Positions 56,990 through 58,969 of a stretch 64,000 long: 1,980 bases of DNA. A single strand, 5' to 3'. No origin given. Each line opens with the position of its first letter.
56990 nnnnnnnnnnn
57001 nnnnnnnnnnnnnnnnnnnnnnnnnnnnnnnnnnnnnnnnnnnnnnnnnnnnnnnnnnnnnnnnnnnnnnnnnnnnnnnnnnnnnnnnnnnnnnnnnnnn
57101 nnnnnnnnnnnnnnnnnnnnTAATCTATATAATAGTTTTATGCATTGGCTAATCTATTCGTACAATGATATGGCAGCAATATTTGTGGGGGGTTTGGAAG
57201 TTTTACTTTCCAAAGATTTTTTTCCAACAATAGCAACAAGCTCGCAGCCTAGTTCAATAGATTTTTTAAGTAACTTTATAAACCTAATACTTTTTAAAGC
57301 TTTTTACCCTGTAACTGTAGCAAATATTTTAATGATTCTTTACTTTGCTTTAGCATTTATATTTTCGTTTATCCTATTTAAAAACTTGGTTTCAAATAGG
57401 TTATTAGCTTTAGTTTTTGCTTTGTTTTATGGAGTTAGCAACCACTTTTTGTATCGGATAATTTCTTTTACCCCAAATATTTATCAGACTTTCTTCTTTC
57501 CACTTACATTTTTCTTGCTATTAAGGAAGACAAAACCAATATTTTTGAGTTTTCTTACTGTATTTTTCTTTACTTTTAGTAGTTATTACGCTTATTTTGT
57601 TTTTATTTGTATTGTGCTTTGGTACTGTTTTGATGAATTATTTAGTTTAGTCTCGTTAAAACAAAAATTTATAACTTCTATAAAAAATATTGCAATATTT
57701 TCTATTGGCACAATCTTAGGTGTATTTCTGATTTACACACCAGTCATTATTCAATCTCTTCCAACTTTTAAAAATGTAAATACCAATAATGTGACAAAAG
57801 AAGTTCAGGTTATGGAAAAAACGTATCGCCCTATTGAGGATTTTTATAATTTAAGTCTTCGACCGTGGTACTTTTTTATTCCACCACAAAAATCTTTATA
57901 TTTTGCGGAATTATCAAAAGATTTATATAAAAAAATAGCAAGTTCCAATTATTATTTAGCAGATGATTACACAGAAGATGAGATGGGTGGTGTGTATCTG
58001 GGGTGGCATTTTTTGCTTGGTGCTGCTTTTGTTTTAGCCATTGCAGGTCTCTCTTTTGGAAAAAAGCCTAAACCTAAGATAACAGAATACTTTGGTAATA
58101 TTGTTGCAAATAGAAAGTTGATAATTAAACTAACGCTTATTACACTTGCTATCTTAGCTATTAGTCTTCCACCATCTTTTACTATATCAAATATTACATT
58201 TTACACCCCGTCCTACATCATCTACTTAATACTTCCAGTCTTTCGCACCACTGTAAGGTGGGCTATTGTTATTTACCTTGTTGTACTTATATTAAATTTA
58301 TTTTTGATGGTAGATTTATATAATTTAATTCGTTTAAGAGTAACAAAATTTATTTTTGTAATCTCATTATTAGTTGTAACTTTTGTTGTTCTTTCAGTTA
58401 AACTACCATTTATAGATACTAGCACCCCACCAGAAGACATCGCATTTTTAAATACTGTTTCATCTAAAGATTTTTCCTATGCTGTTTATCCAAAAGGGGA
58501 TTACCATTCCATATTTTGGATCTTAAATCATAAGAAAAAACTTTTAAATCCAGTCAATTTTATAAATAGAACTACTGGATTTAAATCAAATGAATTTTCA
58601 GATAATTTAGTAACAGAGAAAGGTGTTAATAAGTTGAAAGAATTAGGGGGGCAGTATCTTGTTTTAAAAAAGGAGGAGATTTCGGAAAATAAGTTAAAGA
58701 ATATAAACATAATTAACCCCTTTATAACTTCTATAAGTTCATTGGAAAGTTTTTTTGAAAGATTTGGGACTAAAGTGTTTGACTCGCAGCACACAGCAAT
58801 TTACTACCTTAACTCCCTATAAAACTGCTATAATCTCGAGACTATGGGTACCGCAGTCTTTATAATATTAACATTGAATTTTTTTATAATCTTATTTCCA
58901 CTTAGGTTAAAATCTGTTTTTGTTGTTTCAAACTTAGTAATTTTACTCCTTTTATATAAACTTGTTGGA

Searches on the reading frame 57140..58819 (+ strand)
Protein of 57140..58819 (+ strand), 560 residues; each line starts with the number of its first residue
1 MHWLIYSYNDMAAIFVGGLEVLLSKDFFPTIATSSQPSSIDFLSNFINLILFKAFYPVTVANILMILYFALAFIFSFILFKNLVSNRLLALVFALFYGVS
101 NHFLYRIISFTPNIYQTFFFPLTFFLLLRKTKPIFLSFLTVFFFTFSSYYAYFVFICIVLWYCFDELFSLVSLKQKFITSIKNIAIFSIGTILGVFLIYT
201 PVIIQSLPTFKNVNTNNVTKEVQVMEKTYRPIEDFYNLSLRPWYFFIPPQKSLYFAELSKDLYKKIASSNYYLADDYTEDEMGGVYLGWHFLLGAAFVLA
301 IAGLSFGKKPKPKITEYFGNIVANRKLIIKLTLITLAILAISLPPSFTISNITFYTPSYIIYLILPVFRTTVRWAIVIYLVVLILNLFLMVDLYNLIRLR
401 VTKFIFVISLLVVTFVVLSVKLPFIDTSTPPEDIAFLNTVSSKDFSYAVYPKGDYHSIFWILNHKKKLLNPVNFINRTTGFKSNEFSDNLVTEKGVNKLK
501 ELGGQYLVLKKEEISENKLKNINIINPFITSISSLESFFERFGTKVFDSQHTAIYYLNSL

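Call 4: search_protein_families(library=pfam, proteins=[window:57140-58819:+], max_evalue=1)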
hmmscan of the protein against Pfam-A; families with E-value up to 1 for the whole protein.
window:57140-58819:+ (560 aa): 1 family
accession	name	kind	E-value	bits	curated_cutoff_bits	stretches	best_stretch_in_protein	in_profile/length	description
PF02961.22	SAM_BAF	-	0.61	11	25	0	491-513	34-56/88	Barrier to autointegration factor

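Call 5: search_protein_families(library=ncbifam, proteins=[window:57140-58819:+], max_evalue=1)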
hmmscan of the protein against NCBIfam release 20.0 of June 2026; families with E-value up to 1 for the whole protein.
window:57140-58819:+ (560 aa): 0 families

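Call 62: find_homologous_proteins(query=window:57140-58819:+)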
Query window:57140-58819:+ (560 aa): 71 proteins with E <= 0.001 among 8000 candidates.
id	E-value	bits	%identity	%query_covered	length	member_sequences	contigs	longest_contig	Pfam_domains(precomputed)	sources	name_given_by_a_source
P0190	0.0e+0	1205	100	100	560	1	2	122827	-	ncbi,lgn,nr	ncbi:hypothetical protein HYV31_04080 [candidate division WWE3 bacterium]|nr:hypothetical protein [c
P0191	2.2e-131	458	43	98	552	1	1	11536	-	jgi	jgi:hypothetical protein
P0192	3.1e-131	457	42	99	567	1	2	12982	-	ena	-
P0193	3.1e-128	447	42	99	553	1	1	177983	-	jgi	jgi:hypothetical protein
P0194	6.2e-128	446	44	95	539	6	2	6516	PF19830.5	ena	-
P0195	9.4e-128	446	43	97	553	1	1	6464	-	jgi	-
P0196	1.1e-126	442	42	98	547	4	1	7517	-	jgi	-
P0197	1.0e-125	439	43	96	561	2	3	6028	-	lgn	-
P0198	1.5e-125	438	42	97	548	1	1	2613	-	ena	-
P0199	1.7e-124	435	42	99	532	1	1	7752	-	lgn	-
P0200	3.5e-124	434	42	97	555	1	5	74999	-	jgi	-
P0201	1.1e-123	432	45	87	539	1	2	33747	-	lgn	-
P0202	1.6e-123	432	42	98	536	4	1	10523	-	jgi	-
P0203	3.5e-123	431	41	98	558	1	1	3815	-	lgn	-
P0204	1.3e-122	429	40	99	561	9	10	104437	-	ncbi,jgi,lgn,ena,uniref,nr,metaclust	ncbi:MAG: hypothetical protein UU77_C0008G0021 [candidate division WWE3 bacterium GW2011_GWC1_41_7]|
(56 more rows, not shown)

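Call 66: search_solved_structures(query=A4, max_evalue=1)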
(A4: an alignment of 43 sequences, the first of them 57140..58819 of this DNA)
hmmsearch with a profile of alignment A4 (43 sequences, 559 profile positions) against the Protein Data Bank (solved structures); distinct sequences matched with E-value up to 1: 0.

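Call 70: predict_structure(alignment_id=A4)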
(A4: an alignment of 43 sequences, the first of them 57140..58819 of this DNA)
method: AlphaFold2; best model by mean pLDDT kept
length: 560 residues; sequences in the alignment: 43
mean_pLDDT: 89.4   pTM: 0.89
mean pLDDT of the five models: 89.4, 88.2, 87.6, 87.3, 86.2
residues with pLDDT >= 90: 406; 70-90: 106; 50-70: 30; < 50: 18
segments of 3 or more residues with pLDDT < 50: 213-229
pLDDT, mean of each block of 10 residues (from residue 1): 92 93 93 67 92 96 96 98 97 97 93 93 98 98 94 96 90 93 98 93 74 45 44 70 87 93 85 67 86 97 84 93 96 94 84 85 70 91 98 97 97 95 94 95 94 95 96 85 94 96 96 94 94 97 96 85
secondary structure, 60 per line:
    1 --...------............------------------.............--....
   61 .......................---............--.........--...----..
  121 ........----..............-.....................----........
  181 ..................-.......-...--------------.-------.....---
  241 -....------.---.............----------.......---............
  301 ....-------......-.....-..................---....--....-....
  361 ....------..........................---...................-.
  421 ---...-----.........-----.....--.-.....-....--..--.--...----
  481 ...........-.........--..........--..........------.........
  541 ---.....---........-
elements in order: E3-5 H12-23 H42-54 H57-83 H87-98 H101-109 H119-128 H133-146 H148-168 H173-198 H200-206 H233-237 H242-245 H256-268 H279-285 H289-304 H312-317 H319-323 H325-342 E346-349 E352-355 H357-364 H371-396 H400-418 E424-426 H432-440 E446-450 H455-459 H461-464 E474-476 H483-491 H493-501 E504-510 H516-525 H532-540 E544-548 E552-556

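Call 86: search_protein_families(library=pfam, alignment_id=A4, max_evalue=1)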
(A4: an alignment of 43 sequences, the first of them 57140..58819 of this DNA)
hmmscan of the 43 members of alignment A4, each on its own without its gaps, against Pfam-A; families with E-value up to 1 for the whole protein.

A. member 1, window:57140-58819:+ (560 aa): 1 family
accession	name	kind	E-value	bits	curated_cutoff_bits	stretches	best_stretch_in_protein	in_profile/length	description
PF02961.22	SAM_BAF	-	0.61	11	25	0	491-513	34-56/88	Barrier to autointegration factor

B. families by the number of members that match (of 43 scanned): 12 families
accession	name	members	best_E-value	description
PF01292.26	Ni_hydr_CYTB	3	0.023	Prokaryotic cytochrome b561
PF07866.17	DUF1653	2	0.1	Protein of unknown function (DUF1653)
PF14264.12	Glucos_trans_II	2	0.37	Glucosyl transferase GtrII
PF09303.15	KcnmB2_inactiv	1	0.025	KCNMB2, ball and chain domain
PF07922.17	Glyco_transf_52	1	0.034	Glycosyltransferase family 52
PF11466.13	Doppel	1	0.065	Prion-like protein Doppel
PF23158.1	DUF7056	1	0.19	Domain of unknown function (DUF7056)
PF17382.7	Ycf70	1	0.2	Uncharacterized Ycf70-like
PF01540.21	Lipoprotein_7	1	0.23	Adhesin lipoprotein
PF04272.19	Phospholamban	1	0.27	Phospholamban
PF21525.2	Nlp36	1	0.56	Neuropeptide-like peptide 36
PF02961.22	SAM_BAF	1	0.61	Barrier to autointegration factor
